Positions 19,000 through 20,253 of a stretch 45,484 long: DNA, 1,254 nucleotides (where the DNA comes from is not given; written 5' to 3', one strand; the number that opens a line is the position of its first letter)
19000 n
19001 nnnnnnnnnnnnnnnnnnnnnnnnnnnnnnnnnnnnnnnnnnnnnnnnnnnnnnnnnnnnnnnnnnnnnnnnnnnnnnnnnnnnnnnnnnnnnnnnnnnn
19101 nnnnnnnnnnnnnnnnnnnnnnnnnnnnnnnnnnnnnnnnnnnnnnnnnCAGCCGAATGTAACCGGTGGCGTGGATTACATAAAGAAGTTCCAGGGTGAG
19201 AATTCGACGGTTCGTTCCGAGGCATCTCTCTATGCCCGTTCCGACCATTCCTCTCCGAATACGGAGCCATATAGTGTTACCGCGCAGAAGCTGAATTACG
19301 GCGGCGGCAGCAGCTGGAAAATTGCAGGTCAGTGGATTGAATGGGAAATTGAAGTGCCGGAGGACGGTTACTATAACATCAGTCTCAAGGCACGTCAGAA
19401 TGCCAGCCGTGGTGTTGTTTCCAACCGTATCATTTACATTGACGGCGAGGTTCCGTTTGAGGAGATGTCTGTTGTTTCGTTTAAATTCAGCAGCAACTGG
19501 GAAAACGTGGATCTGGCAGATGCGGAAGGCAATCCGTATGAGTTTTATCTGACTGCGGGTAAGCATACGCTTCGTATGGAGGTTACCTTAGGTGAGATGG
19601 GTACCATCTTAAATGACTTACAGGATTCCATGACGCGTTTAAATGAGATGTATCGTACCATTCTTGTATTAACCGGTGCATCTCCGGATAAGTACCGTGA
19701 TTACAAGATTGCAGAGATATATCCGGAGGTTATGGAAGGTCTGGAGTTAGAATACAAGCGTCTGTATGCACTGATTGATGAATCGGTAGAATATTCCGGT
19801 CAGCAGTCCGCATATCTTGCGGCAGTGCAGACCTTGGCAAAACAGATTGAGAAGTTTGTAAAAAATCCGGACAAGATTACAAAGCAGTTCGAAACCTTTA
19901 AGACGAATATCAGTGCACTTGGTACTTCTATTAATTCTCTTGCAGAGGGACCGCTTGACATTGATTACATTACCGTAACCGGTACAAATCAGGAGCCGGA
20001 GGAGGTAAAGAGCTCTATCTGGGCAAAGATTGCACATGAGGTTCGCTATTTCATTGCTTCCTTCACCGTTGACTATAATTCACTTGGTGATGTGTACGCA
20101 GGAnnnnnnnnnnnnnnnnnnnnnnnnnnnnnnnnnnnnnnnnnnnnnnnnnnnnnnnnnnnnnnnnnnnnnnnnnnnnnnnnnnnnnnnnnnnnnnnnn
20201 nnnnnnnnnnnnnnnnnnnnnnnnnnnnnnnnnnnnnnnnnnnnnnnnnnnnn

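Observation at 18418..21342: Membrane-anchored 974-aa fusion of tandem CBM-like repeats and a solute-binding domain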

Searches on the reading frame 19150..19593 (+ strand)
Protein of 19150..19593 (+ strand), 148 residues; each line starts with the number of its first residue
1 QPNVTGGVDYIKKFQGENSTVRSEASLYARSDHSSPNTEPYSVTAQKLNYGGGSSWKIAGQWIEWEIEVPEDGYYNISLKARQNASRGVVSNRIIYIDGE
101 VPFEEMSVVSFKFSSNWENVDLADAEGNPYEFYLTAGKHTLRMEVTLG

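Call 31: search_solved_structures(query=A3, max_evalue=1, show_alignments=1)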
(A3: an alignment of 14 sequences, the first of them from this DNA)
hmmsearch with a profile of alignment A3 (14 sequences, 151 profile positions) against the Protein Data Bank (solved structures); distinct sequences matched with E-value up to 1: 13.
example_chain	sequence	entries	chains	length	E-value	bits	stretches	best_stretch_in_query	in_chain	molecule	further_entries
5x7g_A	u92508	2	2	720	5.2e-06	29.7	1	57-147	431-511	Cycloisomaltooligosaccharide glucanotransferase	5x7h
8zvk_A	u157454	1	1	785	0.04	17.1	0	61-97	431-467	AaBgIC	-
3wnp_A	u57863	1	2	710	0.055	16.6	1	34-146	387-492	Cycloisomaltooligosaccharide glucanotransferase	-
6yj6_C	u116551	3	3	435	0.058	16.6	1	25-90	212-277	Transcription factor tau 55 kDa subunit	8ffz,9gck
2vzp_A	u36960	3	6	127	0.089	15.9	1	60-90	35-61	EXO-BETA-D-GLUCOSAMINIDASE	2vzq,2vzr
2vzs_A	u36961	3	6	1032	0.22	14.7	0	60-83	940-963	EXO-BETA-D-GLUCOSAMINIDASE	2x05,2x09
2vzt_A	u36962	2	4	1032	0.22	14.7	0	60-83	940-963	EXO-BETA-D-GLUCOSAMINIDASE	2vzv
2vzu_A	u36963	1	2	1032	0.22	14.7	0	60-83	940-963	EXO-BETA-D-GLUCOSAMINIDASE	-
2vzo_A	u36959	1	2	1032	0.22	14.7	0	60-83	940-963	EXO-BETA-D-GLUCOSAMINIDASE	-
2w47_A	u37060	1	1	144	0.26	14.4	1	61-123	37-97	LIPOLYTIC ENZYME, G-D-S-L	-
2w1w_A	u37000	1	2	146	0.27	14.4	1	61-123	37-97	LIPOLYTIC ENZYME, G-D-S-L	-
2y8k_A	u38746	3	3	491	0.54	13.4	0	55-83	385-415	CARBOHYDRATE BINDING FAMILY 6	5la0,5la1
5la2_A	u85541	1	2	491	0.54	13.4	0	55-83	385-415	Carbohydrate binding family 6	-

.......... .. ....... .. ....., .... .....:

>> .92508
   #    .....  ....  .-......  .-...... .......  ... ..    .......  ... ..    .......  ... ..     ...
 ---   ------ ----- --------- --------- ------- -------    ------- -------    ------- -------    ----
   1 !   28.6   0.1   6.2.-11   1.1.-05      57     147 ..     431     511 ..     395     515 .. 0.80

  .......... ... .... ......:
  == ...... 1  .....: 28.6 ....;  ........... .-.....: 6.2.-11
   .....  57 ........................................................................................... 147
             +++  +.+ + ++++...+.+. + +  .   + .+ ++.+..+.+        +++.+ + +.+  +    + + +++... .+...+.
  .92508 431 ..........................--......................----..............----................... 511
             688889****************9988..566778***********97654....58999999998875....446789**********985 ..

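Call 61: search_protein_families(library=pfam, proteins=[window:19150-19593:+], max_evalue=10)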
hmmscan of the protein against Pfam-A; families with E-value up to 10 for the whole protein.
seq(148 aa): 2 families
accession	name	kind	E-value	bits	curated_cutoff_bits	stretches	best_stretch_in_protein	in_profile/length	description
PF03422.21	CBM_6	-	0.00046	20.9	28.9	1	43-146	14-109/125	Carbohydrate binding module (family 6)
PF25275.1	Golvesin_C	-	0.099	13.1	31.6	1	57-88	37-68/132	Golvesin C-terminal domain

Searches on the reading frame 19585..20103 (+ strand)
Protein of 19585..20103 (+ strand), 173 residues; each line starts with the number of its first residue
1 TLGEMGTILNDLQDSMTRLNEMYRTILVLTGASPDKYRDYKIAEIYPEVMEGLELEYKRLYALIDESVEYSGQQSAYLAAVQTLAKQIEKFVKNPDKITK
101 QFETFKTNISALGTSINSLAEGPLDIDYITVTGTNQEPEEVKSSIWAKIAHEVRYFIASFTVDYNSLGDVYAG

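Call 32: search_solved_structures(query=A4, max_evalue=10)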
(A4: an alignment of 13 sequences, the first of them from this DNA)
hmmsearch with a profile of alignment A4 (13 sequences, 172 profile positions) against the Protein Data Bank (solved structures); distinct sequences matched with E-value up to 10: 13.
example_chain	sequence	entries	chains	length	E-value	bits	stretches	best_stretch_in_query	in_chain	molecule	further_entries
8a3k_UNK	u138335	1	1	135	0.08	16.3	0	48-105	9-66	sc-apCC-4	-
8qae_A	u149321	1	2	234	0.092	16.1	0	4-103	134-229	sc-apCC-6-SLLA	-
9qzc_q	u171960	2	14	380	0.14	15.5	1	54-143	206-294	Centrosomal protein, putative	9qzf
6pfp_A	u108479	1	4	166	0.28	14.5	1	40-97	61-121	Myosin-7 fused to GP7 and EB1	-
8vvi_F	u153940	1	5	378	0.35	14.2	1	56-119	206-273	MotA/TolQ/ExbB proton channel domain-containing protein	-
8snb_8D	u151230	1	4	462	0.63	13.3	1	52-125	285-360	Tektin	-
1ybx_A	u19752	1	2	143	0.99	12.7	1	80-142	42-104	Conserved hypothetical protein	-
4zh0_A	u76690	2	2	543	1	12.7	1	69-124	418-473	Outer membrane protein-adhesin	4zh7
9r1k_A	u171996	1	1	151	1.4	12.2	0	80-105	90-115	sc-apCC-4-A7F-1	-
9r1m_A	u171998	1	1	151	3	11.1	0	78-105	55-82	sc-apCC-4-LMF-1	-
6gmm_A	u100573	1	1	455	6.1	10.1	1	65-113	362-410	adhesin LabA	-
9r1j_A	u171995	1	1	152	6.6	10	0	80-105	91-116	sc-apCC-4-NR-1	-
9r1n_A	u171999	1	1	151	8.4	9.7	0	79-105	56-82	sc-apCC-4-DPH-2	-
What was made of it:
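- Tried and rejected: The profile of aa 390-562 found nothing in the PDB by sequence (best E 0.08, designed coiled coils; call 32).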
